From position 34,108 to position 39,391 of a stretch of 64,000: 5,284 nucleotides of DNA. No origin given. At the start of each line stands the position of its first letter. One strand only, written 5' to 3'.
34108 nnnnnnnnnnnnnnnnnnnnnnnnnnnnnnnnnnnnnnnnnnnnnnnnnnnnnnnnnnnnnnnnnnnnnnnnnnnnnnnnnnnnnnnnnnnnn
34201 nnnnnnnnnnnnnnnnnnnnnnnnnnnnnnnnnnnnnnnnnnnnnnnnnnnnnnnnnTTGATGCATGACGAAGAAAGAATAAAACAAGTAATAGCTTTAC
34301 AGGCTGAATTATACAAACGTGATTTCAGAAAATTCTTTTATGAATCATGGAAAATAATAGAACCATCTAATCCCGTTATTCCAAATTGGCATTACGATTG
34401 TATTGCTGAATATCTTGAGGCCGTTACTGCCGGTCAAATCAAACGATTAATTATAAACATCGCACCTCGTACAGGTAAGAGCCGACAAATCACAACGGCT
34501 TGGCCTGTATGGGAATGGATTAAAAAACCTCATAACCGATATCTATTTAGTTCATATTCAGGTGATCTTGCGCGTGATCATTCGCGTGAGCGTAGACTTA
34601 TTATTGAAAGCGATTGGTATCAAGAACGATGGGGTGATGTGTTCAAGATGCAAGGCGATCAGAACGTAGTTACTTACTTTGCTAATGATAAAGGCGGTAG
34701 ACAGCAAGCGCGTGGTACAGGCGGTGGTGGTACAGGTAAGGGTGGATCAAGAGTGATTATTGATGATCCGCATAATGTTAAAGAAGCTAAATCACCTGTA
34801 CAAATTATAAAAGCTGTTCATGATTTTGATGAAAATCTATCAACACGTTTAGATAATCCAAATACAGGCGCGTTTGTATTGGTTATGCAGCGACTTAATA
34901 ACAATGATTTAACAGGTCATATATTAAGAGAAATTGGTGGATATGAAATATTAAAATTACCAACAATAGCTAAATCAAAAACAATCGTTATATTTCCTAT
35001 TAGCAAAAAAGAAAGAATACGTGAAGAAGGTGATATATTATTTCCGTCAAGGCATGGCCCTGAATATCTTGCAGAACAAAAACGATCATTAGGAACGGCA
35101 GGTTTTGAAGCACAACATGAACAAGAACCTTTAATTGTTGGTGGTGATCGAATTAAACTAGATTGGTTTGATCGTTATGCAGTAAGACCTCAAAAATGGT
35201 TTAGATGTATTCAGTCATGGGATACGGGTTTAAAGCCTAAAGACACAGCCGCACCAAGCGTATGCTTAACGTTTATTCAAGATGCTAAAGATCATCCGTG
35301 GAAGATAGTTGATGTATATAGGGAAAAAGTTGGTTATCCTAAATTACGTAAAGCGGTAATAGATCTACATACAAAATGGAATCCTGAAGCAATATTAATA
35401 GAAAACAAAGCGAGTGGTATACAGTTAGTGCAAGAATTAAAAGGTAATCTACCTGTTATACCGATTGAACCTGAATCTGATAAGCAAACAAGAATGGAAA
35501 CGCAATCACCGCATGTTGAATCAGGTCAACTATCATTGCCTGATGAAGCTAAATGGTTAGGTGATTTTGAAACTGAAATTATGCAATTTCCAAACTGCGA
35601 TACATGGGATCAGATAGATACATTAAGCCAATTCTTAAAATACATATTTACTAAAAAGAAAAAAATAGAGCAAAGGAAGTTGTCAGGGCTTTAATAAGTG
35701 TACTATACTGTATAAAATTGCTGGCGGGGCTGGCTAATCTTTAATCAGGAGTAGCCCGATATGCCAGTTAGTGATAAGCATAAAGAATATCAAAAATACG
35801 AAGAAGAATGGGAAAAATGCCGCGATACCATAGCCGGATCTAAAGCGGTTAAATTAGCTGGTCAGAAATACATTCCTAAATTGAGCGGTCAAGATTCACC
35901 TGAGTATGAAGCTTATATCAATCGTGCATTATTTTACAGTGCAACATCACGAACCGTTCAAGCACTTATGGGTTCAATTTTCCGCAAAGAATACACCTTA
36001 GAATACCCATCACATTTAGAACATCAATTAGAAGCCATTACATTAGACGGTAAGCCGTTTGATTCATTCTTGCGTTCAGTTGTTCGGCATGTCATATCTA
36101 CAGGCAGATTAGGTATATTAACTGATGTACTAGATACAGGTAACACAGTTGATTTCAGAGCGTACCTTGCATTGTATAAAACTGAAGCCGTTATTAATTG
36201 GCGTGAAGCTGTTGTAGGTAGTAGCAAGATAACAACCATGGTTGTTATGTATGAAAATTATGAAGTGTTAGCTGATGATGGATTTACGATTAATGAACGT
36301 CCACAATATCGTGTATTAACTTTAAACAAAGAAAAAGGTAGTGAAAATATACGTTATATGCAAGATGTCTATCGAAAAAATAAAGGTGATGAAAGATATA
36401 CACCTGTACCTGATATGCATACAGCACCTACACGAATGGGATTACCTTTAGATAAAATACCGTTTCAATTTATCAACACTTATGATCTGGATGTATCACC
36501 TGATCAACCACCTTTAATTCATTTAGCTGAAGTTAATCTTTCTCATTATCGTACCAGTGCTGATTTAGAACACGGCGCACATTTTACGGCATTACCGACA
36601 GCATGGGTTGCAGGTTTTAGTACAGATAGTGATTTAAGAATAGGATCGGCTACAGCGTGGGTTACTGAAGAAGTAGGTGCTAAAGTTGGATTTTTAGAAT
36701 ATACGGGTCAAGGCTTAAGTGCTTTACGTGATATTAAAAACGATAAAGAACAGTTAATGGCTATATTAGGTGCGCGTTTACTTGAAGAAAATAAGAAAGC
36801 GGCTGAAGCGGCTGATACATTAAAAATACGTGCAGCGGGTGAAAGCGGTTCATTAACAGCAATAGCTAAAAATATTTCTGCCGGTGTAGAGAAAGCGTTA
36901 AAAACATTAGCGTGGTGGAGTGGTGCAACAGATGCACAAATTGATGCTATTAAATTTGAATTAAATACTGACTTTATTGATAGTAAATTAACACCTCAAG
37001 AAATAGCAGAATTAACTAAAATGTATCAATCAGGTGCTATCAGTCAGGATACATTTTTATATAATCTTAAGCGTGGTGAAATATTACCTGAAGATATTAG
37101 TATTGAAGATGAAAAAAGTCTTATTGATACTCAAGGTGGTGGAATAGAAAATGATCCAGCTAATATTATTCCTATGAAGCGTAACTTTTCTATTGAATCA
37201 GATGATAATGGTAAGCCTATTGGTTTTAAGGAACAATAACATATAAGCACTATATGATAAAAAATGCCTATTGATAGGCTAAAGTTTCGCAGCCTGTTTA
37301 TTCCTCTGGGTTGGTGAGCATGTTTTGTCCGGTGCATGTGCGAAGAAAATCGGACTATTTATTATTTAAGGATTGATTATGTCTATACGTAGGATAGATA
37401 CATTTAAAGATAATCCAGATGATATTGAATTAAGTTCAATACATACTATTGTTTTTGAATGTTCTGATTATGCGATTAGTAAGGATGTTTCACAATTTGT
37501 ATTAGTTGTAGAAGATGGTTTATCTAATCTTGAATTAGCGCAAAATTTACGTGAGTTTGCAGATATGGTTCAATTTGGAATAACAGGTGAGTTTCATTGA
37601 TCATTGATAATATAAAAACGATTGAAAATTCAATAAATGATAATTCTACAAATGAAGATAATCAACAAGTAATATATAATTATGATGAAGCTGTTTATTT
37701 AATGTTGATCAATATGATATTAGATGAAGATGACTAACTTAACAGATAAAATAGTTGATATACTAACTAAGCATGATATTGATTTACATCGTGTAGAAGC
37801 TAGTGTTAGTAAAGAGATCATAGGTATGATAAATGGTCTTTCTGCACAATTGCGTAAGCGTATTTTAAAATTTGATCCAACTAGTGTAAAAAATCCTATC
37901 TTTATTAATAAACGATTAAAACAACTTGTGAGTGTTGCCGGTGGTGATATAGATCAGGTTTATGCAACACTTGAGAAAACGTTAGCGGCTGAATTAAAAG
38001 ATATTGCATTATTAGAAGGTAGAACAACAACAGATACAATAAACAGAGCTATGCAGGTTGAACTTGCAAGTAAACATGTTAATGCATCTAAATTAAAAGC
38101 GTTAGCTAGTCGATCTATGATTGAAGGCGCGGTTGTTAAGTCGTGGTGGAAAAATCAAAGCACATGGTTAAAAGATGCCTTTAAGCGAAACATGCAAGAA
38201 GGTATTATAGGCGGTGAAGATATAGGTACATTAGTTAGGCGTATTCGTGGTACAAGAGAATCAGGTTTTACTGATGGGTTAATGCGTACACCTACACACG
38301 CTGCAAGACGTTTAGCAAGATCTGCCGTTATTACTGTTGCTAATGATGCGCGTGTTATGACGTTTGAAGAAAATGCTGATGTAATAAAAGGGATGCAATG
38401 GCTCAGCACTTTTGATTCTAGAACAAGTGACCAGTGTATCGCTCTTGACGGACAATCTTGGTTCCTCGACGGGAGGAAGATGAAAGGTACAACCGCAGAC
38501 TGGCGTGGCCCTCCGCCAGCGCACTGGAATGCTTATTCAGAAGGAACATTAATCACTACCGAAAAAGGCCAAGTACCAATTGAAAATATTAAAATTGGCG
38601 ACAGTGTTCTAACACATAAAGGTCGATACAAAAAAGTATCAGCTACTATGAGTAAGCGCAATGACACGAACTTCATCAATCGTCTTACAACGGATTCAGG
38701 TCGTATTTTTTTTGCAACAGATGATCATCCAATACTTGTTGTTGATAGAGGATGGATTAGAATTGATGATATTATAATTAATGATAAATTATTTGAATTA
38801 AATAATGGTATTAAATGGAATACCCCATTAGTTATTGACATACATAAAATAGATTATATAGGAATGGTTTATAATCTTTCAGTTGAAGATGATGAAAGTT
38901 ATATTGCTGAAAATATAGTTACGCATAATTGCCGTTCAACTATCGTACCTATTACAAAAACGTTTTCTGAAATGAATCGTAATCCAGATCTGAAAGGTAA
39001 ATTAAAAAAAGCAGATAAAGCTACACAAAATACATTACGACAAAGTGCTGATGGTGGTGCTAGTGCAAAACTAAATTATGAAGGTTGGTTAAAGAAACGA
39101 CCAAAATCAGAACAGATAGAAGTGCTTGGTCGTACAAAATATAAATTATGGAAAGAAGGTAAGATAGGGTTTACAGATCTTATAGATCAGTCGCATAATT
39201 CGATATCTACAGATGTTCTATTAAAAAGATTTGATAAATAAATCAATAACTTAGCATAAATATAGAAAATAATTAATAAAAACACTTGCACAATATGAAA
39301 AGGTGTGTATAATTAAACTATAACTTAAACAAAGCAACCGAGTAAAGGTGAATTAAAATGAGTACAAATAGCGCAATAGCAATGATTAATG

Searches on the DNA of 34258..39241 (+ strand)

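Call 9: search_dna_similar(query=window:34258-39241:+, collection=phages, mode=distant, max_rows=15)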
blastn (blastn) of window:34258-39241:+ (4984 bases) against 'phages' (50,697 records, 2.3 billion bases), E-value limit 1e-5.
Records with a match: 1; places in all: 1; records where one place covers at least 80% of the query: 0.
Best place of each record, by identity: 60-80% 1.
By first word of the organism name: Campylobacter 1.
By host as written in the record: Campylobacter jejuni subsp. jejuni strain su252gM/12A 1.
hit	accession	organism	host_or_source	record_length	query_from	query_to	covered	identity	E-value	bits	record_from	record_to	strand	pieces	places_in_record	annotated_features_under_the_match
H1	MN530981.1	Campylobacter phage DA10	Campylobacter jejuni subsp. jejuni ...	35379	1135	1226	2%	74.5%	6e-6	62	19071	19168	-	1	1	large terminase subunit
